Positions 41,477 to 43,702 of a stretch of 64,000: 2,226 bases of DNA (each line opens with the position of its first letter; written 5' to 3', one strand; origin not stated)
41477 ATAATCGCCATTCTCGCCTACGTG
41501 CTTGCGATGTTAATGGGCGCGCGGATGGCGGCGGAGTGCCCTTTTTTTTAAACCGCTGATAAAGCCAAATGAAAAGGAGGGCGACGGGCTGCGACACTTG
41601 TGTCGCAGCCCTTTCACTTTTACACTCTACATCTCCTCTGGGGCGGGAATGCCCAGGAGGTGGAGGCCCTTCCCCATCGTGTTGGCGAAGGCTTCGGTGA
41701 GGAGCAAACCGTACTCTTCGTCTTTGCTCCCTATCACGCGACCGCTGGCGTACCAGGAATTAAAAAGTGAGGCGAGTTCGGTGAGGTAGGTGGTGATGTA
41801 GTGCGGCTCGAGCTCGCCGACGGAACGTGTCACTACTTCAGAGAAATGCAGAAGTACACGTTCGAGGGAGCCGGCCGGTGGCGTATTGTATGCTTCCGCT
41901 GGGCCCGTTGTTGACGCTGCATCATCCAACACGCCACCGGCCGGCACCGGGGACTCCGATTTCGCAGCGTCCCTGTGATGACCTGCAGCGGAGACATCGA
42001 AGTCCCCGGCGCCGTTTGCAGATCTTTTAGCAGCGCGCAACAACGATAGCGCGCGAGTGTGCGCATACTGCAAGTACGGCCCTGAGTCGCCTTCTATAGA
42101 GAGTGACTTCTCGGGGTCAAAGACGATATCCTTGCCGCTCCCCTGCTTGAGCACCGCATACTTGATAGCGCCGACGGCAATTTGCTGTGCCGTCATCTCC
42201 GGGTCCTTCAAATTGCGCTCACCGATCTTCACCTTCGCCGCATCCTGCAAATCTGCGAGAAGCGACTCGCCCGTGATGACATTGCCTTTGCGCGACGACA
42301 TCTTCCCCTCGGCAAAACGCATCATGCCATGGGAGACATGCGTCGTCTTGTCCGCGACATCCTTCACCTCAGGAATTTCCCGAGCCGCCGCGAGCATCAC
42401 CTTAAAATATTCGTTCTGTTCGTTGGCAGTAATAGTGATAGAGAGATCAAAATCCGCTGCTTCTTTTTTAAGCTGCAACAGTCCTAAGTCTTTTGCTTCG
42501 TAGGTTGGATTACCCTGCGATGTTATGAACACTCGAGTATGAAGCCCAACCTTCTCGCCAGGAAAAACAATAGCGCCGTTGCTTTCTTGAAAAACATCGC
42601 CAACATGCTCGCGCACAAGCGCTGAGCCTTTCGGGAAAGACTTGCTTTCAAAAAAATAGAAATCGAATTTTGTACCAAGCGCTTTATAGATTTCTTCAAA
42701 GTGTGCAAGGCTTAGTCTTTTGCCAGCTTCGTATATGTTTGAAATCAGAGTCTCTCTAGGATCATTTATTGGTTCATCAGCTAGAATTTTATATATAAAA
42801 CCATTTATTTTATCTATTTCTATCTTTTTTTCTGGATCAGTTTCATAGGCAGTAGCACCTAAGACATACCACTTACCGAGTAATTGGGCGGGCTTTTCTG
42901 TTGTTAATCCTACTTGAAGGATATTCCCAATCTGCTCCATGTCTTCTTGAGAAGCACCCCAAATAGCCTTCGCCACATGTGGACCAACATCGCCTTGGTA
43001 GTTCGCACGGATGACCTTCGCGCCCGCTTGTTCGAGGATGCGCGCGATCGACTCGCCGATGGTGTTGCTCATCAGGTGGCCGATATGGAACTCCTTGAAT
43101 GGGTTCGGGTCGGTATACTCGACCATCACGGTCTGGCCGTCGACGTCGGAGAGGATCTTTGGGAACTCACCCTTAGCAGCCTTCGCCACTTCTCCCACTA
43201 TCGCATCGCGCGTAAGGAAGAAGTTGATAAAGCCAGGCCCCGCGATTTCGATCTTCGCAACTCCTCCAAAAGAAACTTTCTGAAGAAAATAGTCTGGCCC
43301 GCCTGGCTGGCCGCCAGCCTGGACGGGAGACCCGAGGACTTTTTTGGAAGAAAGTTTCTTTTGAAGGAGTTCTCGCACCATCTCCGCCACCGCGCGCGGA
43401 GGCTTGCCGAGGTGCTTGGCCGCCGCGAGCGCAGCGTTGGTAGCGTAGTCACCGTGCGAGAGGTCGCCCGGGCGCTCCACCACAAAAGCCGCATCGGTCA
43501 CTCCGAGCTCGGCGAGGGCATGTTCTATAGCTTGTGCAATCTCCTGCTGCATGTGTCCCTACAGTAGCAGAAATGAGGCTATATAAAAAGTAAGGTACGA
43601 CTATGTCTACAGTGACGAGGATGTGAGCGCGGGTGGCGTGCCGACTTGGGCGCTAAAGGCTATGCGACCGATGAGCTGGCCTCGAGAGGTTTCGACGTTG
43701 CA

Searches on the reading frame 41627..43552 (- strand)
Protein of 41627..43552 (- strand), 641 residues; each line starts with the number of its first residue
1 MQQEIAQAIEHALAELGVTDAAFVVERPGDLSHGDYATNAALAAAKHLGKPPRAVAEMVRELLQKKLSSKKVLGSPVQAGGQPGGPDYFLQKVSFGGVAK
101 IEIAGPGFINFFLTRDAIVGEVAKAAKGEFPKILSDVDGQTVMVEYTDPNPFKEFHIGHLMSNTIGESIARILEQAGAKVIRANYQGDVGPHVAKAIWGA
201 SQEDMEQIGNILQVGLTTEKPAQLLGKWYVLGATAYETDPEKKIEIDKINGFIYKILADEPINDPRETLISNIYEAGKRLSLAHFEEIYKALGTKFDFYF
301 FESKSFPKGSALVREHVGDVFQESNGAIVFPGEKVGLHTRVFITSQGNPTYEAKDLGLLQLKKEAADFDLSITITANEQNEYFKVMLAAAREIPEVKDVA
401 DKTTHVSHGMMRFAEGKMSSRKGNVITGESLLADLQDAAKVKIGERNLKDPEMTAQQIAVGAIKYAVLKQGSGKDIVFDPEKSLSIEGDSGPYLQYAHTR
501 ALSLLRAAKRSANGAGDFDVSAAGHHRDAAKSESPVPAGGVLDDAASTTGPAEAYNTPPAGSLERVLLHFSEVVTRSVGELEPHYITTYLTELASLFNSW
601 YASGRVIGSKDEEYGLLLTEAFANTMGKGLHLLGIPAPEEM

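Call 7: search_protein_families(library=pfam, proteins=[window:41627-43552:-], max_evalue=0.01)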
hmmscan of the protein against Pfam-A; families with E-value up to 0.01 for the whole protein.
window:41627-43552:- (641 aa): 4 families
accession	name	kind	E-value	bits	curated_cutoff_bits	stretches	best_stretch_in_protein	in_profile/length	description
PF00750.26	tRNA-synt_1d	-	2.8e-32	112.5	23.3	1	138-479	18-348/349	tRNA synthetases class I (R), catalytic domain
PF05746.21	DALR_1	-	1.2e-20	74.2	22.3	1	562-641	36-117/117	DALR anticodon binding domain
PF03485.21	Arg_tRNA_synt_N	-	4.1e-19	69.4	21.5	2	4-72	2-73/85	Arginyl tRNA synthetase N terminal domain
PF00133.28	tRNA-synt_1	-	0.0054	16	22.7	0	148-182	31-65/414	tRNA synthetases class I (I, L, M and V)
